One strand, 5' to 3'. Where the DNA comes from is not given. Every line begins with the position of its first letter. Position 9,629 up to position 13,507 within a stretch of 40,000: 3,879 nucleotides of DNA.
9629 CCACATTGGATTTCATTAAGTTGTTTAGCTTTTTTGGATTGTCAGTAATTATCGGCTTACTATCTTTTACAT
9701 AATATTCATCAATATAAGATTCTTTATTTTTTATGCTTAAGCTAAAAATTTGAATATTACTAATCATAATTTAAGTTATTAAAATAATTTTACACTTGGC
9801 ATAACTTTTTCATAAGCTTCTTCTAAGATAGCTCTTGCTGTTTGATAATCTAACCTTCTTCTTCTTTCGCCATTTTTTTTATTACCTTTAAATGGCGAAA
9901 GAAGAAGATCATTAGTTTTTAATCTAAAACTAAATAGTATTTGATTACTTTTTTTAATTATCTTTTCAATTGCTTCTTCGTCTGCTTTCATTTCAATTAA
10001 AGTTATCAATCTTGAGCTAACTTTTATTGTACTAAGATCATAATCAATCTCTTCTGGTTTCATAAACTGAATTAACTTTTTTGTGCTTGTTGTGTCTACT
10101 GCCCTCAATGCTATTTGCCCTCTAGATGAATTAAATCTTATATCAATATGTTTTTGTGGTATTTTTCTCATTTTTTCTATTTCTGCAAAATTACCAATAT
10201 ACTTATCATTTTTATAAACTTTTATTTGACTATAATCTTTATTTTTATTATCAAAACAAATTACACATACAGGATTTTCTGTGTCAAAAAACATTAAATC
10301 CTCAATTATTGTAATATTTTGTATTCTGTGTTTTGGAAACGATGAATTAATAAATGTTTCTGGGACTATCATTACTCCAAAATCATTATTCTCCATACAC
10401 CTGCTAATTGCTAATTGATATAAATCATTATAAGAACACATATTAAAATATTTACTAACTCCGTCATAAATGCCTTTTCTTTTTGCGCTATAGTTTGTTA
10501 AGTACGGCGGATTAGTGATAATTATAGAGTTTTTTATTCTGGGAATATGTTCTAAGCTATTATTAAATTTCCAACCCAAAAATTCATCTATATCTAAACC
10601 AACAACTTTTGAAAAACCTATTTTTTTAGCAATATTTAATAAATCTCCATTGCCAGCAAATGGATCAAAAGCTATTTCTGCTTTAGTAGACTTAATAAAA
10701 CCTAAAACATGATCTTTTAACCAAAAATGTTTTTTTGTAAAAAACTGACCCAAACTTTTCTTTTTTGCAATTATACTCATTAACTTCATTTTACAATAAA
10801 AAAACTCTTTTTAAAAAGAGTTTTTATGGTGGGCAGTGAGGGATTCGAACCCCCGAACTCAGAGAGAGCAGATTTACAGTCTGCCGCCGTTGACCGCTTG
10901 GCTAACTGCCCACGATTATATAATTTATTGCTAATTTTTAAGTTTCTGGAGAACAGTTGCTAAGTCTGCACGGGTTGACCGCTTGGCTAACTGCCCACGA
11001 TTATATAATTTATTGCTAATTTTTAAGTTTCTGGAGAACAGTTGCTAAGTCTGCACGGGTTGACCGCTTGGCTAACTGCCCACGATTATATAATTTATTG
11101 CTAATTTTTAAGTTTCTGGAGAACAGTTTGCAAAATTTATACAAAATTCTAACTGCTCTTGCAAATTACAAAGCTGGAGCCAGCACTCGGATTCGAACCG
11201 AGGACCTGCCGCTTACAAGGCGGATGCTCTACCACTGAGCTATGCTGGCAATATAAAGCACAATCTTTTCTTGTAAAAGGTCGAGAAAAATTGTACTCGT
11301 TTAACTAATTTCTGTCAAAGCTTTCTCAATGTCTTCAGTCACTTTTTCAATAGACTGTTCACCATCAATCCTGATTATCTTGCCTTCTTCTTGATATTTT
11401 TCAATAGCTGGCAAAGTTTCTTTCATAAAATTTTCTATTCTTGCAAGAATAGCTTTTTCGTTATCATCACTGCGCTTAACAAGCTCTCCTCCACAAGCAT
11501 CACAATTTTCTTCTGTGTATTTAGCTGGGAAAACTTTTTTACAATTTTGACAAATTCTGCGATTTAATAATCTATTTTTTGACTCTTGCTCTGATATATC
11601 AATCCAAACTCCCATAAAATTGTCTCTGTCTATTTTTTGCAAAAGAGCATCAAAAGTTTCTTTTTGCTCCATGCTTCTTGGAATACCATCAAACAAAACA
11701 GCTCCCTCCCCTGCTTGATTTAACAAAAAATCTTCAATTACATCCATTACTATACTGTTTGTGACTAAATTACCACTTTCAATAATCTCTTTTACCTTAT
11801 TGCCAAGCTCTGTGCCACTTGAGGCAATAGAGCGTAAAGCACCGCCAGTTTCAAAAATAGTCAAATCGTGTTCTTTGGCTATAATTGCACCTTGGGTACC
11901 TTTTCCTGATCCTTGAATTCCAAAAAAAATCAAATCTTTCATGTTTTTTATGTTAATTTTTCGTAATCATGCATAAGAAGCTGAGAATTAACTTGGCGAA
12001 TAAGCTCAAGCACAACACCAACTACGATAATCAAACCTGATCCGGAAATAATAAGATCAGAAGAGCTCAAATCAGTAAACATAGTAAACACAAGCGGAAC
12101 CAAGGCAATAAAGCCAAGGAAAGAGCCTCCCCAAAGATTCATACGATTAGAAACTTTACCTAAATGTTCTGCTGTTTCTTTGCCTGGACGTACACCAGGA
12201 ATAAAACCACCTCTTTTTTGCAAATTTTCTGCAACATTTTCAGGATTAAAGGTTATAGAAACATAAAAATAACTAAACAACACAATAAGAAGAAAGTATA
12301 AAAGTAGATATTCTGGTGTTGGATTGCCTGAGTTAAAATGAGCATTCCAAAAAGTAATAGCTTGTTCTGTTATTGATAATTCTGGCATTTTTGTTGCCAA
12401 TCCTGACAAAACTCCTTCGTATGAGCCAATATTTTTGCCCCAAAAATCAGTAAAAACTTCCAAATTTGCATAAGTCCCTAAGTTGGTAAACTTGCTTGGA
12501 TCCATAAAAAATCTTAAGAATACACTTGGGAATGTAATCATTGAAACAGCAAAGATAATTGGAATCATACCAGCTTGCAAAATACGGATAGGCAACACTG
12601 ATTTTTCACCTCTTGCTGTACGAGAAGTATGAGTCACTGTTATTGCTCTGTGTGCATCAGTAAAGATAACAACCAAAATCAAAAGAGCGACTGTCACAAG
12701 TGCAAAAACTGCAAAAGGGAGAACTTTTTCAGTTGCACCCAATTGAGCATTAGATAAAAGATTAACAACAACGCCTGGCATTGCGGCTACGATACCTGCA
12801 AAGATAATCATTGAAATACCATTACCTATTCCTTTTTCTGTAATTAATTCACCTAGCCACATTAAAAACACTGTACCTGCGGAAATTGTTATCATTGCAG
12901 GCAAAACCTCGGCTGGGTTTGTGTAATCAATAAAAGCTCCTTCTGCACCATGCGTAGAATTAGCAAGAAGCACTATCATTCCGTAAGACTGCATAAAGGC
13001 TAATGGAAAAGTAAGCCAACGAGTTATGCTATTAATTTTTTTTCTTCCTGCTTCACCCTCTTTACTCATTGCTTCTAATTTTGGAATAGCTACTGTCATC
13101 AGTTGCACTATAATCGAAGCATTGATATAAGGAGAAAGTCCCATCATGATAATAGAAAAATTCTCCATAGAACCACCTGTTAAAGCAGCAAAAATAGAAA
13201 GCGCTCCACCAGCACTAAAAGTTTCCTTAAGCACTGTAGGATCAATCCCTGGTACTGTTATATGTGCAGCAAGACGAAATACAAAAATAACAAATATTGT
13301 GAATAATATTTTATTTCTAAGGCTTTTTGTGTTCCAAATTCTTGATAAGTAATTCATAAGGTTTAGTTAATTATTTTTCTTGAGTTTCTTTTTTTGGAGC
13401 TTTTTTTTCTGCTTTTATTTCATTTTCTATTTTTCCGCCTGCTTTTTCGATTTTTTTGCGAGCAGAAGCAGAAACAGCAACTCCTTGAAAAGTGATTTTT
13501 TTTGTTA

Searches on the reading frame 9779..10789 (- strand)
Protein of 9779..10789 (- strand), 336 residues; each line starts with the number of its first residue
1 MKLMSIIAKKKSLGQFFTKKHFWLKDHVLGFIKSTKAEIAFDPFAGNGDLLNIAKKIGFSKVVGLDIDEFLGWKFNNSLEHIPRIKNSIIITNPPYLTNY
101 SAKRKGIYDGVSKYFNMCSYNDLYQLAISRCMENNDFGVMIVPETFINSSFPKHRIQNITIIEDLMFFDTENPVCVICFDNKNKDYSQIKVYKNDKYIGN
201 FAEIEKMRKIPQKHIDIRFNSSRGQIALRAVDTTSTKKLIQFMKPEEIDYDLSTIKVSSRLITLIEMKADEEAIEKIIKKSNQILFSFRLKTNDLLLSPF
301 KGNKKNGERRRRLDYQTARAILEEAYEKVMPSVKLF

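Call 80: search_protein_families(library=pfam, proteins=[window:9779-10789:-], max_evalue=0.0001)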
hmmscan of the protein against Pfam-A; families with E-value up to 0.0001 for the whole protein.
window:9779-10789:- (336 aa): 1 family
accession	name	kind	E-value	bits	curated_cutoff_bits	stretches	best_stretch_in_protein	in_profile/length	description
PF07669.17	Eco57I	-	5.6e-05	23.7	25.3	1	86-154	74-149/171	Eco57I restriction-modification methylase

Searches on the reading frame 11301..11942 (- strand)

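Call 80: search_protein_families(library=pfam, proteins=[window:11301-11942:-], max_evalue=0.0001)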
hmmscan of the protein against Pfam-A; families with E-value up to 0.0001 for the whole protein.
window:11301-11942:- (213 aa): 3 families
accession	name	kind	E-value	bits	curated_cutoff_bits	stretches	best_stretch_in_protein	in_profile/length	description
PF00406.28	ADK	-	1.1e-30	107.2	26.8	1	7-187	2-150/151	Adenylate kinase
PF13207.12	AAA_17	-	6.1e-16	59.4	27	1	7-129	1-123/136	AAA domain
PF05191.20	ADK_lid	-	3e-07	30.6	26.6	1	128-159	1-36/36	Adenylate kinase, active site lid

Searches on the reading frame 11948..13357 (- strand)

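Call 80: search_protein_families(library=pfam, proteins=[window:11948-13357:-], max_evalue=0.0001)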
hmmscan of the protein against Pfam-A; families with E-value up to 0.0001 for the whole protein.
window:11948-13357:- (469 aa): 1 family
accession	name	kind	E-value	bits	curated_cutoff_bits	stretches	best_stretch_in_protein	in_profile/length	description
PF00344.25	SecY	-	1.9e-98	330.1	32.2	1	68-452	1-305/306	SecY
